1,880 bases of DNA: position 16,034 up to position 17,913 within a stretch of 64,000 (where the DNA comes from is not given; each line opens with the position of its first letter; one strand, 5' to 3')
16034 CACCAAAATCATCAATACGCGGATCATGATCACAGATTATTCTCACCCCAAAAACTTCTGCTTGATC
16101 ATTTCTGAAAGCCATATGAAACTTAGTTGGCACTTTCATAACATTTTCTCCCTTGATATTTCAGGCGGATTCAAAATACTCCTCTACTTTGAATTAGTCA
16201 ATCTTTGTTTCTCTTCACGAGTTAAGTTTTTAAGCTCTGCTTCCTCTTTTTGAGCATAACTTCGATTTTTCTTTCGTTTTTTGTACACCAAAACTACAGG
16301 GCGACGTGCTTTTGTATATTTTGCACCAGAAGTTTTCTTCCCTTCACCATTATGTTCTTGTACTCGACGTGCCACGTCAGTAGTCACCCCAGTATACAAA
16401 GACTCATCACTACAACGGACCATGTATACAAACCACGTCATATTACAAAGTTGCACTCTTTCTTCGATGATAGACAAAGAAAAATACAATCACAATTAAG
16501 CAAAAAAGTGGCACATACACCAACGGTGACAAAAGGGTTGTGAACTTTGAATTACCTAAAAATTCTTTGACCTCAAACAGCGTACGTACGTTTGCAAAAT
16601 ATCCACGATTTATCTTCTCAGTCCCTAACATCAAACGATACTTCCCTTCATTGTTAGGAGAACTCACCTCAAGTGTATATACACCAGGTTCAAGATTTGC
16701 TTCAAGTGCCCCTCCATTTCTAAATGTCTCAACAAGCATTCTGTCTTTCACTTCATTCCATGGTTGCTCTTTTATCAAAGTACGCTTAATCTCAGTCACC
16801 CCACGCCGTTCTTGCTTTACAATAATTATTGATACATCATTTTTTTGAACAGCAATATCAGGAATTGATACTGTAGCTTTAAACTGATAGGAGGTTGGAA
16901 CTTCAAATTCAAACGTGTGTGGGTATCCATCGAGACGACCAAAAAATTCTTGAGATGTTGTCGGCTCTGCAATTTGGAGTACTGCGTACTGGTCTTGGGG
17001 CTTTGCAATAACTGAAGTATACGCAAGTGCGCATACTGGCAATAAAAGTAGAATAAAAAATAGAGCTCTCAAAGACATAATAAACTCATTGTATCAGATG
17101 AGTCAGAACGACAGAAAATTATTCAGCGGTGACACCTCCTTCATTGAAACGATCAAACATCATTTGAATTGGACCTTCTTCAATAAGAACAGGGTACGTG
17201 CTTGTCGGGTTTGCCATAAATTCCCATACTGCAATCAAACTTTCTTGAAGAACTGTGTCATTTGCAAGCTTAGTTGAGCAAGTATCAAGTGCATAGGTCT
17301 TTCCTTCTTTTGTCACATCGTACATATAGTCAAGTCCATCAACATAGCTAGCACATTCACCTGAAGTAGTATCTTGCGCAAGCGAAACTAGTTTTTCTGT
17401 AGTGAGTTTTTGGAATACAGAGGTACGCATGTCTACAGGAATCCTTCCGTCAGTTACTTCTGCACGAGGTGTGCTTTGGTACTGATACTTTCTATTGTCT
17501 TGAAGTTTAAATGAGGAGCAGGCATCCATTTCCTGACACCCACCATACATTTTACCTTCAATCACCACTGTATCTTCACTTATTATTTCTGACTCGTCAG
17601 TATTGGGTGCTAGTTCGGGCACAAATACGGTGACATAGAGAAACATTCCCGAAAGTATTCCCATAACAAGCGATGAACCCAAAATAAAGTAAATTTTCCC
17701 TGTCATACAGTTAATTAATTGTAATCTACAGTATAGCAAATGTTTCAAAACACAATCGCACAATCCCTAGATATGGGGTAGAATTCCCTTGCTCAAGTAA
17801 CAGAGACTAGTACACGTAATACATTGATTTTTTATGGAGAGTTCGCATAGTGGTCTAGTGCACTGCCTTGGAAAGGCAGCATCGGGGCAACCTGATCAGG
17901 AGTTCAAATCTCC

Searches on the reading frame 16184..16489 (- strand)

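Call 4: search_protein_families(library=pfam, proteins=[window:16184-16489:-], max_evalue=0.1)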
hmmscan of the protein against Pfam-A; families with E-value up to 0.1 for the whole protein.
window:16184-16489:- (101 aa): 2 families
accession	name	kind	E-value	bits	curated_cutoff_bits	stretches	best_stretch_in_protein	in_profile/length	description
PF01541.30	GIY-YIG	-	1.5e-13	51.3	22.6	1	19-94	2-76/78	GIY-YIG catalytic domain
PF15235.11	GRIN_C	-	0.029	15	27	1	17-67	52-97/133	G protein-regulated inducer of neurite outgrowth C-terminus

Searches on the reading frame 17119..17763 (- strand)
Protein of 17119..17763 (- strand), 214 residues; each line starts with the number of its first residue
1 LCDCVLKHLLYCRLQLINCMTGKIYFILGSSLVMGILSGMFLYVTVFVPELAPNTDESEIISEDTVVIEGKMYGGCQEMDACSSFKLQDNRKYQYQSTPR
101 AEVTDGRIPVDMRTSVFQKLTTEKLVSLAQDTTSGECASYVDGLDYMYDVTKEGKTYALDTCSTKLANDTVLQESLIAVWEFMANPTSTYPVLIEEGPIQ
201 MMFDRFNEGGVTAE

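Call 4: search_protein_families(library=pfam, proteins=[window:17119-17763:-], max_evalue=0.1)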
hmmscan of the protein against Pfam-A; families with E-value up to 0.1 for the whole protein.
window:17119-17763:- (214 aa): 0 families

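Call 7: search_protein_families(library=ncbifam, proteins=[window:17119-17763:-], max_evalue=0.1)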
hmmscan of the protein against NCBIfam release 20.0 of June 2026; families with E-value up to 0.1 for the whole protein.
window:17119-17763:- (214 aa): 1 family
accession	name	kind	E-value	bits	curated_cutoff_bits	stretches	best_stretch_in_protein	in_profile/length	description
TIGR04209.1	sarcinarray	subfamily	0.066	13.1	45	0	74-127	73-128/144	sarcinarray family MAST domain-containing protein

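Call 34: find_homologous_proteins(query=window:17119-17763:-)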
Query window:17119-17763:- (214 aa): 9 proteins with E <= 0.001 among 78 candidates.
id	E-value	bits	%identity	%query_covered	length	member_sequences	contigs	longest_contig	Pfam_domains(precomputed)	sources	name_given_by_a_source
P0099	6.2e-114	397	91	91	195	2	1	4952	-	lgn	-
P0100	9.5e-95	334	75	91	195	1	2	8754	-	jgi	jgi:hypothetical protein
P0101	2.3e-94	333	76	91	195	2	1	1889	-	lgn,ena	-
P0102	4.1e-93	329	75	91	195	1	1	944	-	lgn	-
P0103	1.6e-89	317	66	100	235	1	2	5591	-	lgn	-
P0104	5.1e-52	194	48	89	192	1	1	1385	-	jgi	-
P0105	7.1e-51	191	47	89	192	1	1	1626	-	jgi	-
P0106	3.3e-50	189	47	89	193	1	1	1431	-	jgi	jgi:hypothetical protein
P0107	1.1e-45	174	43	89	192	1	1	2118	-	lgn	-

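Call 36: find_encoding_contigs(protein=P0099, flank=10000, max_places=3)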
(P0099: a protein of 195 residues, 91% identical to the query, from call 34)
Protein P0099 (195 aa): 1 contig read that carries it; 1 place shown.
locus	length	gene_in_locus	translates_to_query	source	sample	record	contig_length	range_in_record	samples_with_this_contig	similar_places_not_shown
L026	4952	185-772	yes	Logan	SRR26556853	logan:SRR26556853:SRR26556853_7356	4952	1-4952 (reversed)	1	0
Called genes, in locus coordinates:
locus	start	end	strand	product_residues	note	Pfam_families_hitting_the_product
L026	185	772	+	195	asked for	-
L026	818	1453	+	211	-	-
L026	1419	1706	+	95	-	PF01541:GIY-YIG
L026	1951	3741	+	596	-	PF00009:GTP_EFTU, PF01926:MMR_HSR1, PF02421:FeoB_N (faint), PF22042:EF-G_D2, PF03144:GTP_EFTU_D2, PF00679:EFG_C, PF21018:BipA_C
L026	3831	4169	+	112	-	-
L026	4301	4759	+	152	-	PF01243:PNPOx_N (weak)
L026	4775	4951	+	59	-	?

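Call 37: find_encoding_contigs(protein=P0100, flank=10000, max_places=3)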
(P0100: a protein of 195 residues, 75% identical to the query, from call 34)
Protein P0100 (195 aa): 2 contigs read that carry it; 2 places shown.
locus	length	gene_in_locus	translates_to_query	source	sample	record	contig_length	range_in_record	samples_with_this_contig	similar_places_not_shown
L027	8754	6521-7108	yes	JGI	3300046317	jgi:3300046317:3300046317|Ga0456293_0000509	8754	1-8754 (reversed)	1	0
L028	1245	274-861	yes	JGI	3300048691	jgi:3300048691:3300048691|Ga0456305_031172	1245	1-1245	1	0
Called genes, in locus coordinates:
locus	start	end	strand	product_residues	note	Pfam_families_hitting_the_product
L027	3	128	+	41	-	?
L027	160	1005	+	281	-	PF01435:Peptidase_M48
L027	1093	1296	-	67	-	-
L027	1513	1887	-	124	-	-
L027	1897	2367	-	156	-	-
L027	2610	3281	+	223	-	PF01113:DapB_N, PF05173:DapB_C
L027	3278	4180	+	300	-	PF00701:DHDPS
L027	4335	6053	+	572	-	PF01471:PG_binding_1, PF19077:Big_13 (faint)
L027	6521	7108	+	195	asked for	-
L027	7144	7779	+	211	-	-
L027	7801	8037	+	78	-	PF01541:GIY-YIG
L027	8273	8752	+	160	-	?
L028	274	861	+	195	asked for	-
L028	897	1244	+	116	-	?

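Call 38: find_encoding_contigs(protein=P0103, flank=10000, max_places=3)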
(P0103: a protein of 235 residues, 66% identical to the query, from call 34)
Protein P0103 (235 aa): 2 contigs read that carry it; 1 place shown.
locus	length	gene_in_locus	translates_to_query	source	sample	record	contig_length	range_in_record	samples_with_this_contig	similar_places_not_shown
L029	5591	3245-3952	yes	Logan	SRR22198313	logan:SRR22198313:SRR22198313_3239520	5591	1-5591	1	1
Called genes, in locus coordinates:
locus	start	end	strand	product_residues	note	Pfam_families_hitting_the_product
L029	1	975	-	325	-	?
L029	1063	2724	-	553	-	PF14224:DUF4331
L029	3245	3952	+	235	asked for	-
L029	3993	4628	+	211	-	-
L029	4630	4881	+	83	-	PF01541:GIY-YIG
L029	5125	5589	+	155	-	?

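Call 43: find_related_loci(query=A3, collection=metagenome_contigs, flank=10000)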
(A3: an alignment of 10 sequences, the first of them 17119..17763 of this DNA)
Query A3 (214 aa) in metagenome_contigs; peptide patterns used: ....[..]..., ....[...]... (x = any residue, [..] = any of these).
62 stretches matched a pattern; 1 encode a relative of the query (tblastn E <= 1e-3); 1 distinct loci.
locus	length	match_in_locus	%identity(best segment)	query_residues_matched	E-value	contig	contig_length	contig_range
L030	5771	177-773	44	12-210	3e-57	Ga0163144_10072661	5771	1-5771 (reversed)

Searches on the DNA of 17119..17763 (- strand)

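Call 89: search_rna_families(source=L027, start=6000, end=6500, threshold=evalue, max_evalue=1)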
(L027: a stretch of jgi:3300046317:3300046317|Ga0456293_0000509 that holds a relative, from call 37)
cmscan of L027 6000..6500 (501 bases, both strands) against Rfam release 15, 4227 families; matches with E-value up to 1: 4.
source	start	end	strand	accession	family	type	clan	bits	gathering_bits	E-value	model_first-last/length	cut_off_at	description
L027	6340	6426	-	RF00005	tRNA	Gene; tRNA;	CL00001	54.2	29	5.5e-11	1-71/71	no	tRNA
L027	6340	6407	+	RF04351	Plastid-psbl-rps4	Cis-reg;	-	21.7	68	0.042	1-53/53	no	Plastid-psbl-rps4 3UTR RNA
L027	6100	6165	+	RF04140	mir-3118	Gene; miRNA;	-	19.9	89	0.36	1-76/76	no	mir-3118 microRNA precursor family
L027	6297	6436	-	RF02223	sX4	Gene; sRNA;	-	14.9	70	0.88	1-167/167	no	Proteobacterial sRNA sX4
